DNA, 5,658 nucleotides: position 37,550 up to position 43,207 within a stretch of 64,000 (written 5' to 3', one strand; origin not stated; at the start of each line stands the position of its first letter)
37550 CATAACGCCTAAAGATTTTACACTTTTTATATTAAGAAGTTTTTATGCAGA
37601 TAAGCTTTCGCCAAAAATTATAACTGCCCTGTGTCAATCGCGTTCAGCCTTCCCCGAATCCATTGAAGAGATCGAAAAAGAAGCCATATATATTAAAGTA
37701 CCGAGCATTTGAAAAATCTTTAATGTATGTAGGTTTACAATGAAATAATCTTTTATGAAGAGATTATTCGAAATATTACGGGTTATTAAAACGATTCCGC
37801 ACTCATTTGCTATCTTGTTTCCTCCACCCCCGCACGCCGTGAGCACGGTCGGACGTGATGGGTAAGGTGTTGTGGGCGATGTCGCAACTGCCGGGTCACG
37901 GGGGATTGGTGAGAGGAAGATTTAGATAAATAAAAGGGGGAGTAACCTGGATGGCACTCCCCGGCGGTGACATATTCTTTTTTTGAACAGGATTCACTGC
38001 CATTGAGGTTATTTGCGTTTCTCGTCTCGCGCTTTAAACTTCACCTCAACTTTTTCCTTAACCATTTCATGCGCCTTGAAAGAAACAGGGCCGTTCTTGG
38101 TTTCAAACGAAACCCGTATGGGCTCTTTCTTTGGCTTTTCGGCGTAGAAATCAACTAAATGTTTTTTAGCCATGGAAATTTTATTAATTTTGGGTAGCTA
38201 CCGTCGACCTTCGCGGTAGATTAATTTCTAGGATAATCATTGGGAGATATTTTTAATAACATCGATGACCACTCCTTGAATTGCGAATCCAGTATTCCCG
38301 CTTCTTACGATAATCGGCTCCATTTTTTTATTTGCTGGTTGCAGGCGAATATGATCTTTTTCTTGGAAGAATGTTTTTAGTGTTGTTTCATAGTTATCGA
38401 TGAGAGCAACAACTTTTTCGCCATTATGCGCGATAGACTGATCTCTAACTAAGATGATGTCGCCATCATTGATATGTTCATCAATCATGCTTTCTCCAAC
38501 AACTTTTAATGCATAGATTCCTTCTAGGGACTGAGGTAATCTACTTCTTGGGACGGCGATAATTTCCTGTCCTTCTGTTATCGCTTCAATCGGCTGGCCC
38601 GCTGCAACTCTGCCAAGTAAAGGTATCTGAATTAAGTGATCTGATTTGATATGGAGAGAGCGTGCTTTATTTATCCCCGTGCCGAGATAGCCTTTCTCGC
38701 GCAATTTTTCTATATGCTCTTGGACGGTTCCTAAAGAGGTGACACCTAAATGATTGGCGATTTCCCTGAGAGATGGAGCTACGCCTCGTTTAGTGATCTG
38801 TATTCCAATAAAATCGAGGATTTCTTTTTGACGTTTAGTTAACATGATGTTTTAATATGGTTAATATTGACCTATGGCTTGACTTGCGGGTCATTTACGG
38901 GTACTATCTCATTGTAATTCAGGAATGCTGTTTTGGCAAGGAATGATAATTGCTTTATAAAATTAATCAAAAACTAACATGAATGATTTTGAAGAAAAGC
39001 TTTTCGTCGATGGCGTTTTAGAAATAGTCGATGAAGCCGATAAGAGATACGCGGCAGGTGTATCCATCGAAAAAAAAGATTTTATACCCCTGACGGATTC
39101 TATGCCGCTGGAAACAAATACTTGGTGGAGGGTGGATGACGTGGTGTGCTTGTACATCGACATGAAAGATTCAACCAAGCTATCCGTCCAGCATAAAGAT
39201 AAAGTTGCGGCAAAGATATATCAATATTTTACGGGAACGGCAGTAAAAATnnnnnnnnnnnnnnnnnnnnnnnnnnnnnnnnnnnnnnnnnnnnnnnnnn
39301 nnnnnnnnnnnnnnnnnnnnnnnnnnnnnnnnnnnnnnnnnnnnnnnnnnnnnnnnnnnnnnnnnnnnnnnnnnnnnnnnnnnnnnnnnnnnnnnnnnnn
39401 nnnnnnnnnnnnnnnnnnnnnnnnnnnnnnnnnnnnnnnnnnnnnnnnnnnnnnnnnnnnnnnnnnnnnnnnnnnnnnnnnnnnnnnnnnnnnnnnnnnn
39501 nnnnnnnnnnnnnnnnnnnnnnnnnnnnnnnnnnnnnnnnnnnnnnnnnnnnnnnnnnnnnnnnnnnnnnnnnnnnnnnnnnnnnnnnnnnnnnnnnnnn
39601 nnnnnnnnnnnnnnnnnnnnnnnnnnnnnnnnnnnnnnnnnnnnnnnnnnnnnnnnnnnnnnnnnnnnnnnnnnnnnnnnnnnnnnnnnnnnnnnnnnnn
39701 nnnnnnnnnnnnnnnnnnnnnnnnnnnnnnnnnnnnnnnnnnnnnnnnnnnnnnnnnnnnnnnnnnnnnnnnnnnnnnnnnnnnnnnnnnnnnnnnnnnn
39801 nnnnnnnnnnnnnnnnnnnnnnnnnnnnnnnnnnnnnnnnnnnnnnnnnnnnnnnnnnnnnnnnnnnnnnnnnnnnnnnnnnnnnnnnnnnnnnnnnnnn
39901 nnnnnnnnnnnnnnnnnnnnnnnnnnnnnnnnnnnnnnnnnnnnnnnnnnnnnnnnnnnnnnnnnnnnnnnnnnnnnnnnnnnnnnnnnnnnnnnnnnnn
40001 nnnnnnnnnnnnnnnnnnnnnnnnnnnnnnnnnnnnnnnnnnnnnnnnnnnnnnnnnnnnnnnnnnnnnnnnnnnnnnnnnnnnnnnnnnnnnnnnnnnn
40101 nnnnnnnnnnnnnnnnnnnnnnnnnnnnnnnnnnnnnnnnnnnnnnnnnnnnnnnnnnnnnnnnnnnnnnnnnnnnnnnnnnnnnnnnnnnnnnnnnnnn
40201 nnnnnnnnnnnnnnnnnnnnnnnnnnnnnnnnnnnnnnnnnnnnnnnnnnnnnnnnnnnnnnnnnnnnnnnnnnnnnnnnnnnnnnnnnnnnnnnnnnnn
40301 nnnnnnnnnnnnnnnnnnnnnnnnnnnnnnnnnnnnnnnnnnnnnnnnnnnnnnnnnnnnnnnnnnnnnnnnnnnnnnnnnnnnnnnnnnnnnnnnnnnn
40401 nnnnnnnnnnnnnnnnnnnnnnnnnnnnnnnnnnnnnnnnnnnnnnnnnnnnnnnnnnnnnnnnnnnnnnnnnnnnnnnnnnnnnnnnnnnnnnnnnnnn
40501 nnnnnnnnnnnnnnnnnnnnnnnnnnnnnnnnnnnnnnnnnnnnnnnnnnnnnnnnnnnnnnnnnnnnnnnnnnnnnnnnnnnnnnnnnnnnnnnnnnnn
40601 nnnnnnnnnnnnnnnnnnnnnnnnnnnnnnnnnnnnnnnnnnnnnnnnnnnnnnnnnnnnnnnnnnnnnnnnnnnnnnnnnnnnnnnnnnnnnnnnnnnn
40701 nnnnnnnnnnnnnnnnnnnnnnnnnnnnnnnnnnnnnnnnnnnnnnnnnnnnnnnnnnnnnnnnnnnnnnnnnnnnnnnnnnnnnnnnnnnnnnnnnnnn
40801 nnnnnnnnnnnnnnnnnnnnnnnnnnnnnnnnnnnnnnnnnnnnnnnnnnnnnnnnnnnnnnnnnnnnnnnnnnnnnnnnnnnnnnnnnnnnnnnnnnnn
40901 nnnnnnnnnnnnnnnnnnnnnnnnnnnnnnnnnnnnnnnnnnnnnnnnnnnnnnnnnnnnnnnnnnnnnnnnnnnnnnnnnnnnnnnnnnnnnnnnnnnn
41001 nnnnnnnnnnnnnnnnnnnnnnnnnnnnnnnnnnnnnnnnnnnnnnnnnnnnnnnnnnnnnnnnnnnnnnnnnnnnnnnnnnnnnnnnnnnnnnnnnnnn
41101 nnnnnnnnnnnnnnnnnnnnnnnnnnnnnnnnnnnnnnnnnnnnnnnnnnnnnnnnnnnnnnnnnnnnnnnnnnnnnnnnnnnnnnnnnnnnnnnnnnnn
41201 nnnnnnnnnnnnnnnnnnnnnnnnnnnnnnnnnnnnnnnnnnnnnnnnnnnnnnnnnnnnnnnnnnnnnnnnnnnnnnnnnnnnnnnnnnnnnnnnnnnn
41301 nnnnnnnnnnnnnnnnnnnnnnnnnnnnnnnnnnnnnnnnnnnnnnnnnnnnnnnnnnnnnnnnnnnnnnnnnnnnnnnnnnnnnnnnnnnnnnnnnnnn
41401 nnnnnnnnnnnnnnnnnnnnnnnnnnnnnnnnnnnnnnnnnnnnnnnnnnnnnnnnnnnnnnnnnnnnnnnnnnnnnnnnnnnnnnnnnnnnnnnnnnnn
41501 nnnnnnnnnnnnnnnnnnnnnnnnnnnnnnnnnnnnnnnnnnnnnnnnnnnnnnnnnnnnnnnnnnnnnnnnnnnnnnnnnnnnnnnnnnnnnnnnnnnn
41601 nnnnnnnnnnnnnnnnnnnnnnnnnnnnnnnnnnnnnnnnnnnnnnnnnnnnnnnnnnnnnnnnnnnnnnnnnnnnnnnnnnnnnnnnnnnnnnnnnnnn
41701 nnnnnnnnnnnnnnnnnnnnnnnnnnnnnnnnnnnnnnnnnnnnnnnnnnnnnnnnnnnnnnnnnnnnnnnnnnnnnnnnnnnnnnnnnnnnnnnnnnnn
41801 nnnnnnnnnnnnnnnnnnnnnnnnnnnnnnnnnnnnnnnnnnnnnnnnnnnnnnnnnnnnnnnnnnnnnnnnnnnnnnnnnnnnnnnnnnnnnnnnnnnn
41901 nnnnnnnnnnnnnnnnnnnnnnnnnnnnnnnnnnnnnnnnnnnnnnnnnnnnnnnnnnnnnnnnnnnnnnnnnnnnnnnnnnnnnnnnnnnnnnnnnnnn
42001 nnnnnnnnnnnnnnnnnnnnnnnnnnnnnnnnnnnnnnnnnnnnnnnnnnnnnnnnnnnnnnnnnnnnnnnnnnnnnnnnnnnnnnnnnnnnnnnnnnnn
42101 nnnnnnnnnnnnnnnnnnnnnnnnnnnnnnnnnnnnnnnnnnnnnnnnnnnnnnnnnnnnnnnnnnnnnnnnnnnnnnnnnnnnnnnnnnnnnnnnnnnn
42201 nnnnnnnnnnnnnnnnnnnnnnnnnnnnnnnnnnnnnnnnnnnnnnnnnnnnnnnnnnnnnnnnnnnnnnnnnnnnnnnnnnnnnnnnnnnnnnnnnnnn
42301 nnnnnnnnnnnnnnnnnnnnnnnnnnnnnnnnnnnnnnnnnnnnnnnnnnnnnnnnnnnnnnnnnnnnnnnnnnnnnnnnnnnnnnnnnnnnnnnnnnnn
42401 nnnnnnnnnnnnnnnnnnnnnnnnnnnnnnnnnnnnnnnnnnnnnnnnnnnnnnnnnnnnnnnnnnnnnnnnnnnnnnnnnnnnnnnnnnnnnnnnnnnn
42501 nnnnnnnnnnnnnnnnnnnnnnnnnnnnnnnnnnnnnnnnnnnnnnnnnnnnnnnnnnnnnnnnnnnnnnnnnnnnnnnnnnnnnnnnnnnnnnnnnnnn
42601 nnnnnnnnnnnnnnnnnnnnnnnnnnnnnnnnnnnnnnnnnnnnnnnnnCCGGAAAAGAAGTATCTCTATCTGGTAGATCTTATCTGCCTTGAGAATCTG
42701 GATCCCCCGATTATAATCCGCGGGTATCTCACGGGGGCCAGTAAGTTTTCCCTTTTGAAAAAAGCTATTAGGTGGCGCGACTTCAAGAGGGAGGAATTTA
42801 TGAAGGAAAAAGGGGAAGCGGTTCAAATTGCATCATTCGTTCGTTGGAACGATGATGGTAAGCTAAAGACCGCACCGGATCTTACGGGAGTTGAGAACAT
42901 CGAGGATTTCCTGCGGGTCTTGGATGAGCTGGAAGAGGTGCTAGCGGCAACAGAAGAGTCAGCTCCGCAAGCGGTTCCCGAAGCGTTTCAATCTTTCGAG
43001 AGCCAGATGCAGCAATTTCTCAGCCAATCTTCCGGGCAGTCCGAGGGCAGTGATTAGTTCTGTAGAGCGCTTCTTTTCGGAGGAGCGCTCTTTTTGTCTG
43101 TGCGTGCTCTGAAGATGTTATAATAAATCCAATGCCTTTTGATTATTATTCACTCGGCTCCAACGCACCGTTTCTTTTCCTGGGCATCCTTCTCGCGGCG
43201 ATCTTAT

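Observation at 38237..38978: LexA-like autocleaving repressor transcribed divergently from the cyclase operon through overlapping promoters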

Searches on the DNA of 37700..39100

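Call 82: search_rna_families(source=window, start=37700, end=39100, threshold=evalue, max_evalue=1)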
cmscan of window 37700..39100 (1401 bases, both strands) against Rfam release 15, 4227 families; matches with E-value up to 1: 0.
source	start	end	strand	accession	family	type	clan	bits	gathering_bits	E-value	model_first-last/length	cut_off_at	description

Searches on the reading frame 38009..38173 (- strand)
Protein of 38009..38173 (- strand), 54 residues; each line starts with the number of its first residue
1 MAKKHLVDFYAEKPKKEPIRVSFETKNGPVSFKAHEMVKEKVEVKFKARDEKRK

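Call 4: search_protein_families(library=pfam, proteins=[window:38009-38173:-], max_evalue=0.01)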
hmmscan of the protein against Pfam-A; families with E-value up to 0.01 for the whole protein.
window:38009-38173:- (54 aa): 0 families

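Call 5: search_protein_families(library=padloc, proteins=[window:38009-38173:-], max_evalue=0.01)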
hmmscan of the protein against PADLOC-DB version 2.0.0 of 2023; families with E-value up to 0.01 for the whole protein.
window:38009-38173:- (54 aa): 0 families

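Call 6: search_protein_families(library=ncbifam, proteins=[window:38009-38173:-], max_evalue=0.01)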
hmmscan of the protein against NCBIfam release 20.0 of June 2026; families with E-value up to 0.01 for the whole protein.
window:38009-38173:- (54 aa): 0 families

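Call 59: search_protein_families(library=pfam, proteins=[window:38009-38173:-], max_evalue=0.1)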
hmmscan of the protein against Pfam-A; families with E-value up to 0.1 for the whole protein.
window:38009-38173:- (54 aa): 0 families

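Call 60: search_protein_families(library=phrogs, proteins=[window:38009-38173:-], max_evalue=0.01)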
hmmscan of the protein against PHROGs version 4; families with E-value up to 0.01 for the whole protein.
window:38009-38173:- (54 aa): 0 families

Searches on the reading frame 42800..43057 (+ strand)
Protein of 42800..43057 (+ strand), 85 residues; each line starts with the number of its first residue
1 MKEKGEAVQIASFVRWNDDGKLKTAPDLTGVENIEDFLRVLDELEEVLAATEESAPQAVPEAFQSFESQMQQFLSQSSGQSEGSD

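Call 59: search_protein_families(library=pfam, proteins=[window:42800-43057:+], max_evalue=0.1)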
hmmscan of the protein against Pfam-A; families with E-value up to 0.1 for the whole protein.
window:42800-43057:+ (85 aa): 1 family
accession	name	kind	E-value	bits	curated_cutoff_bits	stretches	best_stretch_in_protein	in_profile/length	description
PF01025.24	GrpE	-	0.0087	16.2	25.8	1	34-76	64-107/165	GrpE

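Call 60: search_protein_families(library=phrogs, proteins=[window:42800-43057:+], max_evalue=0.01)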
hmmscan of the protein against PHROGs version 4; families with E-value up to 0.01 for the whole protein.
window:42800-43057:+ (85 aa): 0 families

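Call 73: search_protein_families(library=padloc, proteins=[window:42800-43057:+], max_evalue=0.0001)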
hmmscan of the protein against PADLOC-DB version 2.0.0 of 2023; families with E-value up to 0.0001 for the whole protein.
window:42800-43057:+ (85 aa): 0 families
